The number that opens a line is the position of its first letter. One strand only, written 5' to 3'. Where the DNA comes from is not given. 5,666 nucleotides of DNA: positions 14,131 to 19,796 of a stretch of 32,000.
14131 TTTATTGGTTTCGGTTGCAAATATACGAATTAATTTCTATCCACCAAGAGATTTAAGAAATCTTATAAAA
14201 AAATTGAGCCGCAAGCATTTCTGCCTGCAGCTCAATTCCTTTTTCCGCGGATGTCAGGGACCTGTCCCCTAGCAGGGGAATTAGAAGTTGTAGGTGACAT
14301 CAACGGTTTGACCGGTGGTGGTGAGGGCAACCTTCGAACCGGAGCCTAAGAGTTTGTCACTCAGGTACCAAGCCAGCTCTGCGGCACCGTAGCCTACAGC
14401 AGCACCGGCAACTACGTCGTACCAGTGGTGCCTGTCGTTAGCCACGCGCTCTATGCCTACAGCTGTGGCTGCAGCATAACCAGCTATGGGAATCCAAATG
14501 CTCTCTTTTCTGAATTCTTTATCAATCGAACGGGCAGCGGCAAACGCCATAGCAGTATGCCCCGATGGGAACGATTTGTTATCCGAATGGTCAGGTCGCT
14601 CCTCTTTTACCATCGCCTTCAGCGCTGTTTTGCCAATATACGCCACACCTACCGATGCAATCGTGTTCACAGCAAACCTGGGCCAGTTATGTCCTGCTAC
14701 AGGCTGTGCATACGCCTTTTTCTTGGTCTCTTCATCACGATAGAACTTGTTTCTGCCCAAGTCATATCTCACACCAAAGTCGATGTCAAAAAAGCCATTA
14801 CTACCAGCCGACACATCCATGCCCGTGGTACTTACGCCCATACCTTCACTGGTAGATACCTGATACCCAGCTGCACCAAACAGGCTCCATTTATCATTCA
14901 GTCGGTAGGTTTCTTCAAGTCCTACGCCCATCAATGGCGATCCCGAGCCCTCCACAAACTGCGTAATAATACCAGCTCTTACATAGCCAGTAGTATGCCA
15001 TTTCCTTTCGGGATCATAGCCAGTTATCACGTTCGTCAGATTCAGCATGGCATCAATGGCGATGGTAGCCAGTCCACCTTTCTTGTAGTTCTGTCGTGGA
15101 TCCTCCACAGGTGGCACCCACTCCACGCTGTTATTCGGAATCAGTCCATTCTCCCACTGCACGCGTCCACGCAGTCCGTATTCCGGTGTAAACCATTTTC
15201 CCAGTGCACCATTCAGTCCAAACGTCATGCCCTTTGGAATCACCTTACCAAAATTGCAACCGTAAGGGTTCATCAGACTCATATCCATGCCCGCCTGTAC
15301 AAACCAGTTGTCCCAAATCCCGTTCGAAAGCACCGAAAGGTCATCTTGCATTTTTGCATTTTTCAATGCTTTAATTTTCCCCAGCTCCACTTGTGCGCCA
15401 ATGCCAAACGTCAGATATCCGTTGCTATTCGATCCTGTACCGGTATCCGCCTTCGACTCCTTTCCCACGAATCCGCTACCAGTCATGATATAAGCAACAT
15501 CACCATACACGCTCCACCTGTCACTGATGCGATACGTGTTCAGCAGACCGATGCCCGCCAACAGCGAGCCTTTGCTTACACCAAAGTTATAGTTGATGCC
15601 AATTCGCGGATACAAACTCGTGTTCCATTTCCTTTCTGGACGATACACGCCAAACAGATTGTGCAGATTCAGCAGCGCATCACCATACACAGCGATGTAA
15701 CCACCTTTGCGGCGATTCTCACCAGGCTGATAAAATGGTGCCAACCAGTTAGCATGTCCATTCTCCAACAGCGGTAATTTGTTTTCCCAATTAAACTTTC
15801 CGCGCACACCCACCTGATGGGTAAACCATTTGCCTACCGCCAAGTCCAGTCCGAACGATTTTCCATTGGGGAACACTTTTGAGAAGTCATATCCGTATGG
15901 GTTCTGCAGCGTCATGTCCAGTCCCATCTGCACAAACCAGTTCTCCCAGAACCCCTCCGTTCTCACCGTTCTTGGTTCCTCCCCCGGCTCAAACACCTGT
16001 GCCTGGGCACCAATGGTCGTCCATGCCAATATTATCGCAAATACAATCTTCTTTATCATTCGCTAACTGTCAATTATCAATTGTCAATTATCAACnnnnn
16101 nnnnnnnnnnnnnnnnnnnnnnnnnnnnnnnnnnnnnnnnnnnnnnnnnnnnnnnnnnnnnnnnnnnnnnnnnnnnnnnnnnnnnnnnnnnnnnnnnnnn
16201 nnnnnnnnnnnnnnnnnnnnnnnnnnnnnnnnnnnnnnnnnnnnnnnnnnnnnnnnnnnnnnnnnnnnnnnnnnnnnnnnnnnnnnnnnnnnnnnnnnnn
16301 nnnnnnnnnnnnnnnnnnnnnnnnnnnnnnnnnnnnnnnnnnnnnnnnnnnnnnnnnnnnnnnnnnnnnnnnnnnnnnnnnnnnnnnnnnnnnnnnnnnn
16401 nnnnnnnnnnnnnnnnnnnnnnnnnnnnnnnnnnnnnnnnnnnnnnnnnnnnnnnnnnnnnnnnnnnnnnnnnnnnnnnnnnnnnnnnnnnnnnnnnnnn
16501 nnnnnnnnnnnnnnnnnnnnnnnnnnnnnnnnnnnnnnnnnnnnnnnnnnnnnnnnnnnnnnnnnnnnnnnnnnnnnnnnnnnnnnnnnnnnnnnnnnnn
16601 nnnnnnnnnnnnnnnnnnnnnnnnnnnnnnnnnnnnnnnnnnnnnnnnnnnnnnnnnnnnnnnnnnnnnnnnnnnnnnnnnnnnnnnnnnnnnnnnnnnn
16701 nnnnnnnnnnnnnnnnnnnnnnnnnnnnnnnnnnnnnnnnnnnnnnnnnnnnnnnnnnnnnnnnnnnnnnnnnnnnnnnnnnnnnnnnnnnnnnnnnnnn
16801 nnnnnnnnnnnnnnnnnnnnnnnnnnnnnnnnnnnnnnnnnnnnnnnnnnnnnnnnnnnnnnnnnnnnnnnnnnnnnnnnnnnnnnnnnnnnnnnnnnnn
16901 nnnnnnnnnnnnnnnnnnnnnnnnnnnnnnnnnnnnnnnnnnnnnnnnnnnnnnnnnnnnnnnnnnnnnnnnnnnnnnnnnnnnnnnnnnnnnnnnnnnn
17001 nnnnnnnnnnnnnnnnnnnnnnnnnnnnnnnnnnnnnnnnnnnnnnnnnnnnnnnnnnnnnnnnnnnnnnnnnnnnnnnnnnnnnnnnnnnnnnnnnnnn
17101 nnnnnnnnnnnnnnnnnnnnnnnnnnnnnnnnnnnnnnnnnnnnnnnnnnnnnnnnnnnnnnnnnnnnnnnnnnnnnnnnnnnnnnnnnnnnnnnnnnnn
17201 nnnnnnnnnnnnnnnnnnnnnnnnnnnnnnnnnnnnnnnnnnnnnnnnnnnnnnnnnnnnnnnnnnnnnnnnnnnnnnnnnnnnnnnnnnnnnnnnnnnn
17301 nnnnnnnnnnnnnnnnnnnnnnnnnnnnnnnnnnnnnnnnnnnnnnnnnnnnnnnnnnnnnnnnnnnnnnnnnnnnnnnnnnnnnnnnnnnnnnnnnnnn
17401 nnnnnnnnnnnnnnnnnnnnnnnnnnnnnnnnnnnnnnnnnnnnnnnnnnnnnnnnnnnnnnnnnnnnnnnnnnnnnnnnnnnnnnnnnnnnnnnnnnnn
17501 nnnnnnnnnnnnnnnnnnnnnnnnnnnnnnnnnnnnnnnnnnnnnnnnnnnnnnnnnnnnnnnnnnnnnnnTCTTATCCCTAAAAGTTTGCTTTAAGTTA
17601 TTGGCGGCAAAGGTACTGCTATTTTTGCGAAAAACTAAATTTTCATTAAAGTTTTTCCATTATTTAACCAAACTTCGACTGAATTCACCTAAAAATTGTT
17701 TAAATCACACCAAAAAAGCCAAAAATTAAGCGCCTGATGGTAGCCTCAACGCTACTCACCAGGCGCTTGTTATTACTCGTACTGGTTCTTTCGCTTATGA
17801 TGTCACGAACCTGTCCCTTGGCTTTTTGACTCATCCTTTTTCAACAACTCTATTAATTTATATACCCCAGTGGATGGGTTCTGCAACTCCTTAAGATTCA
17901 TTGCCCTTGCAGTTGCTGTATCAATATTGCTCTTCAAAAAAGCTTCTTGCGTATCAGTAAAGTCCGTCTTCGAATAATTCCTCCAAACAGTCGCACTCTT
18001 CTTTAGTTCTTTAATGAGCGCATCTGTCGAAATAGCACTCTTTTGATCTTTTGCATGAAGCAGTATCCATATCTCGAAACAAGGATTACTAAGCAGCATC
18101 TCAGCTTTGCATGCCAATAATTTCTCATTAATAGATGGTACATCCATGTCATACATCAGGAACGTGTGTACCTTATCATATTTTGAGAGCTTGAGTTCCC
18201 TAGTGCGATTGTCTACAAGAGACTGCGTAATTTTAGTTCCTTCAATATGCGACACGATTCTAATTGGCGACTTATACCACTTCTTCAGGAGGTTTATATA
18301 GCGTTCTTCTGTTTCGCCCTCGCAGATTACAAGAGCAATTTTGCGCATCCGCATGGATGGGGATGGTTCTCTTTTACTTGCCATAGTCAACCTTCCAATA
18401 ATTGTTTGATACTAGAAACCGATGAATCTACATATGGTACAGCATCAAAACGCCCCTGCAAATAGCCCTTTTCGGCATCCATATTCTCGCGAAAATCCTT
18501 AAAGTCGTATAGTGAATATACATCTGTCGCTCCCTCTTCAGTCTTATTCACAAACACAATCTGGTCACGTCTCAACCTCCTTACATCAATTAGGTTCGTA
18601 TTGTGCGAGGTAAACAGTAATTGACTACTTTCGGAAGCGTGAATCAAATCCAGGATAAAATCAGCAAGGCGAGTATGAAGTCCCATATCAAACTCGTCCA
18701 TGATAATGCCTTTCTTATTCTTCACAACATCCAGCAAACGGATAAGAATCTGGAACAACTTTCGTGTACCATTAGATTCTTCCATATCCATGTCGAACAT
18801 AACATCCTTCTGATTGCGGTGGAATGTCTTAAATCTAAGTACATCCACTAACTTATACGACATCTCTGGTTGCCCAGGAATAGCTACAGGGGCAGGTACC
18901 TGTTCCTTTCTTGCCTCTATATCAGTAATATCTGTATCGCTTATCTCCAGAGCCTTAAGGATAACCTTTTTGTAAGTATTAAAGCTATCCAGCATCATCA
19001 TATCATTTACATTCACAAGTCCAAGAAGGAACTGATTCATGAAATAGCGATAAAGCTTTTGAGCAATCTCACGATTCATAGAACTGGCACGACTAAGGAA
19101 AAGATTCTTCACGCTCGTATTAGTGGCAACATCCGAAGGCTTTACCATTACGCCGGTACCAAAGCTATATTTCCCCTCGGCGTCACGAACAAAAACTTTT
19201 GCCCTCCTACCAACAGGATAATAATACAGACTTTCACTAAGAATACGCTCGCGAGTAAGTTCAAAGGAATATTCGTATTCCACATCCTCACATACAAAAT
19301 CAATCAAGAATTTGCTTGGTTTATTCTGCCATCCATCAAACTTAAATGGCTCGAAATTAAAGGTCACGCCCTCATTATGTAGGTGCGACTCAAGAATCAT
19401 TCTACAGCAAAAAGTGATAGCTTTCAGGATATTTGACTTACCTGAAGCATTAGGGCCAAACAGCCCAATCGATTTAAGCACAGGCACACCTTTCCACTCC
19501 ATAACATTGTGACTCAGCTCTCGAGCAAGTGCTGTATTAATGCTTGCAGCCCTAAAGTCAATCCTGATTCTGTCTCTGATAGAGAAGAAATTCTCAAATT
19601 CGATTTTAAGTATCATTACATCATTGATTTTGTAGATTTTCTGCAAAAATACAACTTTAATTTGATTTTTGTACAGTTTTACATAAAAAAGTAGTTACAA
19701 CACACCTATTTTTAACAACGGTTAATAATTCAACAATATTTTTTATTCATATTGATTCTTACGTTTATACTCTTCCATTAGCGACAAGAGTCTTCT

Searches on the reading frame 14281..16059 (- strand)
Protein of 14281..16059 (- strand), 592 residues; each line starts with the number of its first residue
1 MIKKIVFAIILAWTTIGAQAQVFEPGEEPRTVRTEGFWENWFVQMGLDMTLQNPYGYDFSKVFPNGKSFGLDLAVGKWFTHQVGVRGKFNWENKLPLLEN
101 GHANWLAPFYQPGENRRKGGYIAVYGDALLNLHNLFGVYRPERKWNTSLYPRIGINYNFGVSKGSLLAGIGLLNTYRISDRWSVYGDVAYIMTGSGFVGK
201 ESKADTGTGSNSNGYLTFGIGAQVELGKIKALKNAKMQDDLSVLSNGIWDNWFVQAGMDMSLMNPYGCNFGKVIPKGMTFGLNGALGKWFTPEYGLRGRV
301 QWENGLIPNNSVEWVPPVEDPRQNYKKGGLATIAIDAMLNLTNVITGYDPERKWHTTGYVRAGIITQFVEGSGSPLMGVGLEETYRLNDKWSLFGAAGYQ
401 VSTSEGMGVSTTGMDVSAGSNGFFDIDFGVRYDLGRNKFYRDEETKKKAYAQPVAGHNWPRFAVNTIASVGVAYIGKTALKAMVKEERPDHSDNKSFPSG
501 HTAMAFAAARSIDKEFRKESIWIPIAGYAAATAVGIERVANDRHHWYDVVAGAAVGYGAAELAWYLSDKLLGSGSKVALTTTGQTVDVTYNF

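Call 16: search_protein_families(library=pfam, proteins=[window:14281-16059:-], max_evalue=0.001)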
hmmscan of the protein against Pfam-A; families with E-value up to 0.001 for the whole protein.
window:14281-16059:- (592 aa): 2 families
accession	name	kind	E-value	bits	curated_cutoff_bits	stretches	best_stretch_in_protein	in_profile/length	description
PF01569.27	PAP2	-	5.2e-15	55.8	27.2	1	486-568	25-126/130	PAP2 superfamily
PF14378.12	PAP2_3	-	6.1e-05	23.3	27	1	491-560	121-188/190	PAP2 superfamily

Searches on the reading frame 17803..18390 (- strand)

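Call 6: search_protein_families(library=ncbifam, proteins=[window:17803-18390:-], max_evalue=0.1)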
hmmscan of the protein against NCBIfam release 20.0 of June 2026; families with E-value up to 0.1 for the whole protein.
window:17803-18390:- (195 aa): 0 families

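Call 16: search_protein_families(library=pfam, proteins=[window:17803-18390:-], max_evalue=0.001)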
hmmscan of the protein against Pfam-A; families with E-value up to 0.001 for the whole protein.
window:17803-18390:- (195 aa): 1 family
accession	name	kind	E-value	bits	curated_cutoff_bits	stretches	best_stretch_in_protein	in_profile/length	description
PF13707.11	RloB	-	4.8e-25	89.3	31.5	1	20-183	2-195/195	RloB-like protein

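Call 61: search_protein_families(library=padloc, proteins=[window:17803-18390:-], max_evalue=0.001)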
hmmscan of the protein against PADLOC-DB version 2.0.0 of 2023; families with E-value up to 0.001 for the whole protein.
window:17803-18390:- (195 aa): 1 family
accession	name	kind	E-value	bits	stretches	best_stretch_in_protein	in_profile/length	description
PDLC02337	AbiLii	-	1.6e-22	79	1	9-189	24-91/170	AbiLii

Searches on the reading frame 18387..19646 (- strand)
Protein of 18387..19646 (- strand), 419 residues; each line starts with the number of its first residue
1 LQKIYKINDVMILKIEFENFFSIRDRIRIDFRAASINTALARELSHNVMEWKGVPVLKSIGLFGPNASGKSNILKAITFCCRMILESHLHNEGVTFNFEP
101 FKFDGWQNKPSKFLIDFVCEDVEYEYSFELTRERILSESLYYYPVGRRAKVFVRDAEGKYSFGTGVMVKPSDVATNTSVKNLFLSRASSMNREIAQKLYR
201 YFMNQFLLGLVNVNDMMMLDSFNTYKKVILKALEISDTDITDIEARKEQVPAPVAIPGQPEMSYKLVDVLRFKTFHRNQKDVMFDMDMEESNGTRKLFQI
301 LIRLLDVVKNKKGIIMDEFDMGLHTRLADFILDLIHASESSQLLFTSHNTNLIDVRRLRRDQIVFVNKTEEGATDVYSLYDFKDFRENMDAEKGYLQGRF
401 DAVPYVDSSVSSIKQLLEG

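Call 6: search_protein_families(library=ncbifam, proteins=[window:18387-19646:-], max_evalue=0.1)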
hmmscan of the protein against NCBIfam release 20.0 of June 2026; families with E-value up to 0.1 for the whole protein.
window:18387-19646:- (419 aa): 5 families
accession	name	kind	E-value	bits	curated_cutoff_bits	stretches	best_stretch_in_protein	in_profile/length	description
NF047739.1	antiphage_MADS3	equivalog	0.00042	19.6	420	0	291-376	318-400/427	methylation-associated defense system AAA family ATPase MAD3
TIGR00611.2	recf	equivalog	0.00068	18.9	172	1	62-83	26-47/339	DNA replication/repair protein RecF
NF038234.1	retron_eff_Eco8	equivalog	0.001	17.7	250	0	62-84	28-50/679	retron Eco8 family effector endonuclease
TIGR02169.1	SMC_prok_A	equivalog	0.032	11.9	729.4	1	63-80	29-46/1165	chromosome segregation protein SMC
TIGR02168.1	SMC_prok_B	equivalog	0.054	11.2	567.35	1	60-79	26-45/1181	chromosome segregation protein SMC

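Call 16: search_protein_families(library=pfam, proteins=[window:18387-19646:-], max_evalue=0.001)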
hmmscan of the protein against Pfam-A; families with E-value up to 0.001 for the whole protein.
window:18387-19646:- (419 aa): 3 families
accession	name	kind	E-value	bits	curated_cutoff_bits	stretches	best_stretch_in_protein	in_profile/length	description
PF13304.12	AAA_21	-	2.9e-27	97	27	1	61-354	3-304/304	AAA domain, putative AbiEii toxin, Type IV TA system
PF02463.25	SMC_N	-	1.9e-07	31.2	40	0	61-81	28-48/220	RecF/RecN/SMC N terminal domain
PF13476.12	AAA_23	-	0.00084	20.5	27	0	14-134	1-94/201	AAA domain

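Call 61: search_protein_families(library=padloc, proteins=[window:18387-19646:-], max_evalue=0.001)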
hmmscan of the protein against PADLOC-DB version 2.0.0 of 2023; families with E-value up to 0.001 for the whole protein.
window:18387-19646:- (419 aa): 34 families (the best 25 are shown)
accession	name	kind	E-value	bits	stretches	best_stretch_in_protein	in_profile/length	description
PDLC02335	AbiLi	-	3.9e-81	270.6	1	6-410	44-291/326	AbiLi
PDLC02980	AriA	-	5.7e-26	90.2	2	61-155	3-103/304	-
PDLC04426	PDC-M12A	-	1.2e-15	55.8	1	11-401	1-368/369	-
PDLC04178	HEC-01A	-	3.5e-15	53.9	1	62-378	33-355/399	-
PDLC04176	HEC-01A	-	4.9e-14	50.5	1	62-401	28-366/371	-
PDLC04135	mad3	-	3e-13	48.1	2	291-388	265-359/374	mads_3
PDLC04180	HEC-01A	-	6.8e-12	43.3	1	285-391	250-358/382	-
PDLC04393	PDC-M07A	-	4.4e-11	40.4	1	291-389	289-391/435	-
PDLC04391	PDC-M07A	-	6.3e-11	39.9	1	291-387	285-385/412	-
PDLC04389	PDC-M07A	-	7e-11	39.8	1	309-392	324-412/443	-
PDLC04183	HEC-01A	-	1.6e-10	38.6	1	291-377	286-370/402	-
PDLC04392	PDC-M07A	-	3e-10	37.7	1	291-387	287-387/432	-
PDLC04177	HEC-01A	-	4e-10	37.3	1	291-373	278-360/393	-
PDLC04541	PDC-M25A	-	2e-09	35.1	1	297-390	255-349/380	-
PDLC04175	HEC-01A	-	6.1e-09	33.4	1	277-374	237-330/363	-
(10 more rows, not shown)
